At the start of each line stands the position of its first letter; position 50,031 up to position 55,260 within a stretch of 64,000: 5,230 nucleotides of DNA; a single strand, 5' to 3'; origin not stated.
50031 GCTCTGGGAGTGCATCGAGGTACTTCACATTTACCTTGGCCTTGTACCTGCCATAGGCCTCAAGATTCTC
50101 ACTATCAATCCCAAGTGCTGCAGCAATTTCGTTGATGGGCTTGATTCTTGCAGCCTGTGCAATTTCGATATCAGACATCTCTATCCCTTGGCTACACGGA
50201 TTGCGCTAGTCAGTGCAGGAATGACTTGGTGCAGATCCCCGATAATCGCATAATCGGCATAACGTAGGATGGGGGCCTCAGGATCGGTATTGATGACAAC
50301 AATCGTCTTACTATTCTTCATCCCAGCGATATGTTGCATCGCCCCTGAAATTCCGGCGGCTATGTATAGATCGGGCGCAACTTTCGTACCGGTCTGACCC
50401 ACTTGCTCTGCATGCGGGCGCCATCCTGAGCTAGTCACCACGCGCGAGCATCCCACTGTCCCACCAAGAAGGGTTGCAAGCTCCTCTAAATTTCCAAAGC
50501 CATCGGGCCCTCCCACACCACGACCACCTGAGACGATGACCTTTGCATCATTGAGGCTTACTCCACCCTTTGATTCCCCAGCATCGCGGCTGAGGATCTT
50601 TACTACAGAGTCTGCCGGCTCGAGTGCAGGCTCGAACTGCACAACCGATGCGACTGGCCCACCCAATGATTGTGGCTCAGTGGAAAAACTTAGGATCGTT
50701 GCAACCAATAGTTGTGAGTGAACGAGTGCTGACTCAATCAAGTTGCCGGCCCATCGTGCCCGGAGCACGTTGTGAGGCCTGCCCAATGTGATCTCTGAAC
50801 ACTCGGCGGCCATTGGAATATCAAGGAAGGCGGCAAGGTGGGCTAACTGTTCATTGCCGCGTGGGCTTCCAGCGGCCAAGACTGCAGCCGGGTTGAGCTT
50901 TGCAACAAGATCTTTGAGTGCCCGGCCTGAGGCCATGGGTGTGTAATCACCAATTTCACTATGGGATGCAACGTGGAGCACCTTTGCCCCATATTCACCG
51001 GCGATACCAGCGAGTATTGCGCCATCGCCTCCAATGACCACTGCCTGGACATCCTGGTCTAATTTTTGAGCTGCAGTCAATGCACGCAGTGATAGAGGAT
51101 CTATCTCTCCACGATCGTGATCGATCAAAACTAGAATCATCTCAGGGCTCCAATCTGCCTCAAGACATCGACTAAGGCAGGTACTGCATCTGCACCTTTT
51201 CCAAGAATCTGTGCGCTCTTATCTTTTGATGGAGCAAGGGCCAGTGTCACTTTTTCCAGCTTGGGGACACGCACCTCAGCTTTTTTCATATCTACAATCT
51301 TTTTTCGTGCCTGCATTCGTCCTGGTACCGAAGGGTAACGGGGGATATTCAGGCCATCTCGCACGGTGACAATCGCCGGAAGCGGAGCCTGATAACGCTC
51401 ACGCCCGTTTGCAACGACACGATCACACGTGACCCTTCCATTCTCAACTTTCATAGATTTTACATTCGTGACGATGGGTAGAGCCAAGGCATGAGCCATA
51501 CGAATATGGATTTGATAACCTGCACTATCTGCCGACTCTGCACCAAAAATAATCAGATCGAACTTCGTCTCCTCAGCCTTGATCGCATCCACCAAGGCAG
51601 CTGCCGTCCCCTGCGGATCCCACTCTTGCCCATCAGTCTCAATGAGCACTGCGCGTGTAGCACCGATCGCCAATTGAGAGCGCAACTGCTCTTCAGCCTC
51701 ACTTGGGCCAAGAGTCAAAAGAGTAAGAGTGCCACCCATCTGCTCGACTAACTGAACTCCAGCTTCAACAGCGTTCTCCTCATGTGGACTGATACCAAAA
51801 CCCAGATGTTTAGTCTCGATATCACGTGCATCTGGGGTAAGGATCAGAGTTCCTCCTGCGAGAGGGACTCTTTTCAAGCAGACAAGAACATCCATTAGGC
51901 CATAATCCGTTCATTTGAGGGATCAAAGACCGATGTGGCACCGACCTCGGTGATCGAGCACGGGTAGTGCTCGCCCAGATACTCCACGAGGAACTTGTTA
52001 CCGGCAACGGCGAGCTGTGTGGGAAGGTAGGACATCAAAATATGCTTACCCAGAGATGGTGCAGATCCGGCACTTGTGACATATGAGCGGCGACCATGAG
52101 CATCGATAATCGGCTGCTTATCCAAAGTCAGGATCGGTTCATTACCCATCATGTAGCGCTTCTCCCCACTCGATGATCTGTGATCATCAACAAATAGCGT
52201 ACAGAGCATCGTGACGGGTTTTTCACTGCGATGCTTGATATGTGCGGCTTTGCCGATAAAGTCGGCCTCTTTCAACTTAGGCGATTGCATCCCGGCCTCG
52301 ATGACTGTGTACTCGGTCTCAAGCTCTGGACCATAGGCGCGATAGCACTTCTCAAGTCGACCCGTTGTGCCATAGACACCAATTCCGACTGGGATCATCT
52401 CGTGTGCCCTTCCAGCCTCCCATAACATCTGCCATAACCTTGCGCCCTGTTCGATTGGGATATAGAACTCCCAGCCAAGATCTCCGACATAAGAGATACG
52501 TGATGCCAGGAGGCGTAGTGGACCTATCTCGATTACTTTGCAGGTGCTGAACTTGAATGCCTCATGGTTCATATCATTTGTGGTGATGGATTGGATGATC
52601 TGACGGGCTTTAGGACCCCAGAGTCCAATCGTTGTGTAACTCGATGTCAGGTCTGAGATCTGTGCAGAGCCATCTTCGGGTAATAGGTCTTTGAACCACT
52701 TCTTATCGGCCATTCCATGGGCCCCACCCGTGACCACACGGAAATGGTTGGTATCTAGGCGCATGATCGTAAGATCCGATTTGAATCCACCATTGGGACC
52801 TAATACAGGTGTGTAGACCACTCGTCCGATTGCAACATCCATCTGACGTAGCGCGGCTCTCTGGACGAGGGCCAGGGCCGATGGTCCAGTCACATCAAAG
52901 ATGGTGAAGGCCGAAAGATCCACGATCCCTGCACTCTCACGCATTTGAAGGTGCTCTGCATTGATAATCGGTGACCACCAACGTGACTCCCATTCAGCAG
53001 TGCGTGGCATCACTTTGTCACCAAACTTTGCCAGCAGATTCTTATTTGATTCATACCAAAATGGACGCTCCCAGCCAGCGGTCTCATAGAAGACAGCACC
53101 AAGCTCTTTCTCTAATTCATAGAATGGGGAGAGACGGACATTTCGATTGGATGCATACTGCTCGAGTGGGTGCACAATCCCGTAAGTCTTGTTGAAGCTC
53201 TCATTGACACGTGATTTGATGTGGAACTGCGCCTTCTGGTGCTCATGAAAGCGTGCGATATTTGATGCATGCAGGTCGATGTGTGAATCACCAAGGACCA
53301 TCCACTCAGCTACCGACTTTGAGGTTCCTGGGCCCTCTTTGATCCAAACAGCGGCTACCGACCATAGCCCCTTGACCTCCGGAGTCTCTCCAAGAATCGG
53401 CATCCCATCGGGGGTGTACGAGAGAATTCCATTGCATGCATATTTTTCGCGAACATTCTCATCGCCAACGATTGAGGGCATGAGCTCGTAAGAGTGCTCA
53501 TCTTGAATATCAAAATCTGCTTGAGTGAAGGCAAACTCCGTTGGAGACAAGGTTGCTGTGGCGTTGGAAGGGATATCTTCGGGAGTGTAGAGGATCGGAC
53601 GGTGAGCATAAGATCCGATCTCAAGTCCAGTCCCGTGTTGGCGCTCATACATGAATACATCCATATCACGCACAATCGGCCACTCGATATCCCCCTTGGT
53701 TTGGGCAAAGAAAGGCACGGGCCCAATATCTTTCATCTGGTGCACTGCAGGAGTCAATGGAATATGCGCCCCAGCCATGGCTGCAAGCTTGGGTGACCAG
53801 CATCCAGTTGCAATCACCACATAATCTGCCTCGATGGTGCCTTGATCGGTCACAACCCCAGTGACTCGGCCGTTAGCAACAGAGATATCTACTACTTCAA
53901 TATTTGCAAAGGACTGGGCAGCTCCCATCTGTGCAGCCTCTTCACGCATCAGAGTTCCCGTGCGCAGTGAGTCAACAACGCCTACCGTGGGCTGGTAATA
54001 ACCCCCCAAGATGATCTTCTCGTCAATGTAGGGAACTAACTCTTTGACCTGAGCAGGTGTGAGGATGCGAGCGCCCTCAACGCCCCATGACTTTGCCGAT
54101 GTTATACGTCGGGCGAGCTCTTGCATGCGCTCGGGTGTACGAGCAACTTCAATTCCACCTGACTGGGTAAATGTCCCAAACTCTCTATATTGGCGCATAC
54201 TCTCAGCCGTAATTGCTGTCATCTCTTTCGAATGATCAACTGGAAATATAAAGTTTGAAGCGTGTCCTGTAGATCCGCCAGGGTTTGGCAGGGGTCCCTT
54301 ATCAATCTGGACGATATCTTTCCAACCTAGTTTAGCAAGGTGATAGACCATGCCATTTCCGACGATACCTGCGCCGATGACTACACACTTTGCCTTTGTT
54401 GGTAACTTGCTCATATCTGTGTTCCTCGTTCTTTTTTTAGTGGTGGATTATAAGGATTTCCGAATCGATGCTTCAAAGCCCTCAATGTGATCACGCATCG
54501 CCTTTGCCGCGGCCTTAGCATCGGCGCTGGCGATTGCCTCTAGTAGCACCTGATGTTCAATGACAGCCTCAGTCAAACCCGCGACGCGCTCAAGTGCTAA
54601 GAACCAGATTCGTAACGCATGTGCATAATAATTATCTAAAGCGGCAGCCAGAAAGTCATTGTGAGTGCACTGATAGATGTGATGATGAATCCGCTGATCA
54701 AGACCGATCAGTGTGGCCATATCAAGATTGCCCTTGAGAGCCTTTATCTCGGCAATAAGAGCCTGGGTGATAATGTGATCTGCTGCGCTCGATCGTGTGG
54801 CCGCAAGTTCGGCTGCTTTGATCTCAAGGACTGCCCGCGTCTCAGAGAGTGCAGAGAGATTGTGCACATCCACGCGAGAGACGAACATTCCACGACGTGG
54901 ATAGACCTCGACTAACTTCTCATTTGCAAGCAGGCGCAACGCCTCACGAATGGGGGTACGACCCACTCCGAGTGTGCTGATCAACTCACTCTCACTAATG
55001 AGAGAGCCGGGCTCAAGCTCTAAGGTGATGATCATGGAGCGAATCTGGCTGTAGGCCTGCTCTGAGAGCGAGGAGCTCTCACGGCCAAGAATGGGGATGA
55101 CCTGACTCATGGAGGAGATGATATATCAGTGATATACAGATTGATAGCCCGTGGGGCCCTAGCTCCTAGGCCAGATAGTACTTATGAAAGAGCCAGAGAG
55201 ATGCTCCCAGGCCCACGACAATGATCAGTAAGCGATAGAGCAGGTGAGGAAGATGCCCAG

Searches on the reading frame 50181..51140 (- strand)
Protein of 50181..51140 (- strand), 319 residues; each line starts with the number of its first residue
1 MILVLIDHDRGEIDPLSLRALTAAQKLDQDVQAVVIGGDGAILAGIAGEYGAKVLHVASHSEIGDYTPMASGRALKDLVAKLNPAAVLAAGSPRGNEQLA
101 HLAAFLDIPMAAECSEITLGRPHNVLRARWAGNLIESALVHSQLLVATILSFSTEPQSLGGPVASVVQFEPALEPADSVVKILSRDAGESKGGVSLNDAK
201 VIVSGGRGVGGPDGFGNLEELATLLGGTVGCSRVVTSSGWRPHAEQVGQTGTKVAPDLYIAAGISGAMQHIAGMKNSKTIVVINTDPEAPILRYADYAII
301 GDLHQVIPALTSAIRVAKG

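Call 7: search_protein_families(library=pfam, proteins=[window:50181-51140:-])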
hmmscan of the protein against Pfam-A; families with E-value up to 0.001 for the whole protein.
window:50181-51140:- (319 aa): 2 families
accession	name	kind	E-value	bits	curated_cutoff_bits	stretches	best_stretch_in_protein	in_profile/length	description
PF00766.25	ETF_alpha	-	8.8e-34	115.8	27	1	196-275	2-81/81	Electron transfer flavoprotein FAD-binding domain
PF01012.27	ETF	-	2.2e-24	86.7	26.7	1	2-158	1-164/181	Electron transfer flavoprotein domain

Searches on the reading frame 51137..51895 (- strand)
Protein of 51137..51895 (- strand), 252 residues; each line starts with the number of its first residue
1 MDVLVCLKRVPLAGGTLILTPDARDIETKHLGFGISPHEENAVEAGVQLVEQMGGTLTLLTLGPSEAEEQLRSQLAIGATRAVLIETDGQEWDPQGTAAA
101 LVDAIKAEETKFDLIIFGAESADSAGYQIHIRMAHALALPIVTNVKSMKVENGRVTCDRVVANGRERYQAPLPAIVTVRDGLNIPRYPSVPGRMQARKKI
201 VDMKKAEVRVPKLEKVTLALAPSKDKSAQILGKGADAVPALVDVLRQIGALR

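Call 7: search_protein_families(library=pfam, proteins=[window:51137-51895:-])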
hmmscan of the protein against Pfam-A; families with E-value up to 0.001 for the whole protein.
window:51137-51895:- (252 aa): 1 family
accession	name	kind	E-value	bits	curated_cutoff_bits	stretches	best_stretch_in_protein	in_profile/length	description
PF01012.27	ETF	-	2.6e-31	109.3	26.7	1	31-201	9-173/181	Electron transfer flavoprotein domain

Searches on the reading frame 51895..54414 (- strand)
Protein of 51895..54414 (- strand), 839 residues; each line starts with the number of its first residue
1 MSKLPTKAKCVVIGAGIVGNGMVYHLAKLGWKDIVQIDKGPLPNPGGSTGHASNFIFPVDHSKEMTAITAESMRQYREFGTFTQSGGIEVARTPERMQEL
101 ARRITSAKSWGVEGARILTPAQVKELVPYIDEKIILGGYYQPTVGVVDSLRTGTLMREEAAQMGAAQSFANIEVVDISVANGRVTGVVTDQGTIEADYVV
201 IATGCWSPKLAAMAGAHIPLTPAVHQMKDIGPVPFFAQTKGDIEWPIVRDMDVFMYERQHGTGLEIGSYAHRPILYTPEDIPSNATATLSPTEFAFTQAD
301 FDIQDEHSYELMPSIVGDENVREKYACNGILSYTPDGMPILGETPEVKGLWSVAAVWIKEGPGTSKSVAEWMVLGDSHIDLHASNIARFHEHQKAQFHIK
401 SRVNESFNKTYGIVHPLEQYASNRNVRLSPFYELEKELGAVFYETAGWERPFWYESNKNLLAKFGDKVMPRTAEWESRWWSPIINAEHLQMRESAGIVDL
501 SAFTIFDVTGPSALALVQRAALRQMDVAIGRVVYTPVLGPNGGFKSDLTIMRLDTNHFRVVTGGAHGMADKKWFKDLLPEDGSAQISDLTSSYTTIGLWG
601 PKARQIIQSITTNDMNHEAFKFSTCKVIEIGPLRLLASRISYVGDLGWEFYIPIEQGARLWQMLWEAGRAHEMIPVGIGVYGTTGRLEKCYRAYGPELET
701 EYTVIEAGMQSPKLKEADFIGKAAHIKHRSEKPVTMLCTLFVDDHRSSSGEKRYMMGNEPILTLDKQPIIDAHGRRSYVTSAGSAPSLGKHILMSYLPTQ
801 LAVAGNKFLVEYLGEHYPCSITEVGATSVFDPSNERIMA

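Call 8: search_protein_families(library=pfam, proteins=[window:51895-54414:-])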
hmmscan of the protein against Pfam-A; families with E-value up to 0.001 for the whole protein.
window:51895-54414:- (839 aa): 6 families
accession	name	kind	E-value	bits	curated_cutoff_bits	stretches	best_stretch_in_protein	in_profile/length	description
PF01571.26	GCV_T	-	9.5e-69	231.9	25.6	1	432-710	2-253/255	Aminomethyltransferase folate-binding domain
PF01266.30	DAO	-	6.1e-48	164.6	27.9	1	10-371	2-353/353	FAD dependent oxidoreductase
PF16350.10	FAO_M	-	2.5e-14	53.6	27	1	375-429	2-56/56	FAD dependent oxidoreductase central domain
PF08669.17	GCV_T_C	-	3.7e-08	33.6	25.9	1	762-822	15-74/80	Glycine cleavage T-protein C-terminal barrel domain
PF07992.20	Pyr_redox_2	-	3.3e-06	27.2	26.1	1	148-216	48-119/291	Pyridine nucleotide-disulphide oxidoreductase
PF13738.12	Pyr_redox_3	-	6.6e-05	22.7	30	0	171-217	101-147/305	Pyridine nucleotide-disulphide oxidoreductase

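Call 34: search_protein_families(library=ncbifam, proteins=[window:51895-54414:-])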
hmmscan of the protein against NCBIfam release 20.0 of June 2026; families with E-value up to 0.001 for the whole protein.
window:51895-54414:- (839 aa): 20 families
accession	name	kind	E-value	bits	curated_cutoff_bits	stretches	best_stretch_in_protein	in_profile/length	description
NF001567.0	PRK00389.1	subfamily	1.8e-44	152.2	300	1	484-823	34-349/359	glycine cleavage system aminomethyltransferase GcvT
TIGR01372.1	soxA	subfamily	1.6e-42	145.3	1164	1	425-837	606-994/996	sarcosine oxidase subunit alpha family protein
NF053776.1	TmaoDeMthMsil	equivalog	5.5e-40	137.6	1100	1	486-837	420-761/763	trimethylamine N-oxide demethylase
TIGR00528.1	gcvT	equivalog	3.5e-37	128.2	235.85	1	485-822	33-355/362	glycine cleavage system aminomethyltransferase GcvT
NF010093.0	PRK13579.1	equivalog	8.8e-29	100.4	459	1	484-824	41-361/371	glycine cleavage system aminomethyltransferase GcvT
NF001933.0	PRK00711.1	subfamily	1.2e-18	67.3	383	1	82-222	132-272/429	D-amino acid dehydrogenase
NF008425.0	PRK11259.1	equivalog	2.1e-18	66.5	257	1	8-222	5-218/377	N-methyl-L-tryptophan oxidase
TIGR01373.1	soxB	subfamily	4.6e-18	65.3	529.45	1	9-226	32-259/407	sarcosine oxidase subunit beta family protein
NF009133.0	PRK12486.1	equivalog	4e-17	62.2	410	1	485-756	45-311/369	dimethylsulfoniopropionate demethylase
TIGR02352.1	thiamin_ThiO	equivalog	3e-15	56.2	250.8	1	11-215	2-215/351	glycine oxidase ThiO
TIGR03364.1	HpnW_proposed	hypoth_equivalog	6.1e-11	42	285.1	1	10-230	3-220/365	TIGR03364 family FAD-dependent oxidoreductase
TIGR01377.1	soxA_mon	subfamily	8.4e-10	37.9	479.65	1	11-223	4-216/381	amino oxidase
NF008726.1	PRK11728.1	equivalog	4.4e-08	32.4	299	1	9-218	2-213/389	L-2-hydroxyglutarate oxidase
TIGR03377.1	glycerol3P_GlpA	equivalog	1.2e-07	30.7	552.8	1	85-223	80-220/530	anaerobic glycerol-3-phosphate dehydrogenase subunit GlpA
NF033460.1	glycerol3P_ox_II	equivalog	5.2e-07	29.1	460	1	115-216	118-217/361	type 2 glycerol-3-phosphate oxidase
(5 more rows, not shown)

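Call 53: search_solved_structures(query=window:51895-54414:-)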
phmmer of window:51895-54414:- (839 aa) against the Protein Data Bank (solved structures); distinct sequences matched with E-value up to 0.001: 53.
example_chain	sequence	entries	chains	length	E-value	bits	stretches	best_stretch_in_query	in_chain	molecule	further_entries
1pj5_A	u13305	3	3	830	2.5e-153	515.2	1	8-836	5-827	N,N-dimethylglycine oxidase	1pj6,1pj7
3gsi_A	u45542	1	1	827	5.3e-152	510.8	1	9-836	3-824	N,N-dimethylglycine oxidase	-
5l46_A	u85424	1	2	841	3.3e-85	289.9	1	6-824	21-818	Dimethylglycine dehydrogenase, mitochondrial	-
4pab_A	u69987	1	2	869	5.6e-85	289.1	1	7-824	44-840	Dimethylglycine dehydrogenase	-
4p9s_A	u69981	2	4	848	7e-84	285.5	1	7-824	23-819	Dimethylglycine dehydrogenase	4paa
1yx2_A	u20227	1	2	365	1.6e-29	105.6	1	464-727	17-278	Aminomethyltransferase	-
1woo_A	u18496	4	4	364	3.4e-25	91.4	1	487-742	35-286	Aminomethyltransferase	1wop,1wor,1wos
1y56_B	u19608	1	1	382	2.8e-20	75.1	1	4-232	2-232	sarcosine oxidase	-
9q5a_A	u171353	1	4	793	3e-19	71.7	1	486-744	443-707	Trimethylamine N-oxide Demethylase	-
9q59_A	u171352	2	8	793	3e-19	71.7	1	486-744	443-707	trimethylamine N-oxide demethylase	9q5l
2gag_A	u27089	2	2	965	2.4e-18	68.7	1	484-729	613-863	heterotetrameric sarcosine oxidase alpha-subunit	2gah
1vrq_A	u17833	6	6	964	9.6e-18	66.7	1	485-728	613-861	Sarcosine oxidase alpha subunit | Subunit alpha of sarcosine oxidase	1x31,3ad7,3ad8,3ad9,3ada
1v5v_A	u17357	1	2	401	4.3e-15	57.9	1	471-731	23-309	aminomethyltransferase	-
3a8i_A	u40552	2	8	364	4.4e-15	57.9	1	487-739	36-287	Aminomethyltransferase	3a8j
1vlo_A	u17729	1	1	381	4.6e-15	57.8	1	487-739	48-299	Aminomethyltransferase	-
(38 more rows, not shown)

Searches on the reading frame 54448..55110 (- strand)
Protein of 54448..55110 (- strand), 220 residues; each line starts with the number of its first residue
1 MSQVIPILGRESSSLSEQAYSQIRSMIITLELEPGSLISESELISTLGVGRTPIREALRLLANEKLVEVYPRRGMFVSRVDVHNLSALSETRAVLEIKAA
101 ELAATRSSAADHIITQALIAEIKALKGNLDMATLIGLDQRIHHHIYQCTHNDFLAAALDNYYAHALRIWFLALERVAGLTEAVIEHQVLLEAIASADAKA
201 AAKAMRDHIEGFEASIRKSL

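Call 8: search_protein_families(library=pfam, proteins=[window:54448-55110:-])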
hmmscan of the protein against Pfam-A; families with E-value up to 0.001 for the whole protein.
window:54448-55110:- (220 aa): 2 families
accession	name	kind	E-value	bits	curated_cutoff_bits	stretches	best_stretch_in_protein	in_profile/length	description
PF07729.17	FCD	-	1.9e-21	77.2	24.3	1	88-210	2-124/125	FCD domain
PF00392.27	GntR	-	4.9e-19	68.2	27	1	15-77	1-64/64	Bacterial regulatory proteins, gntR family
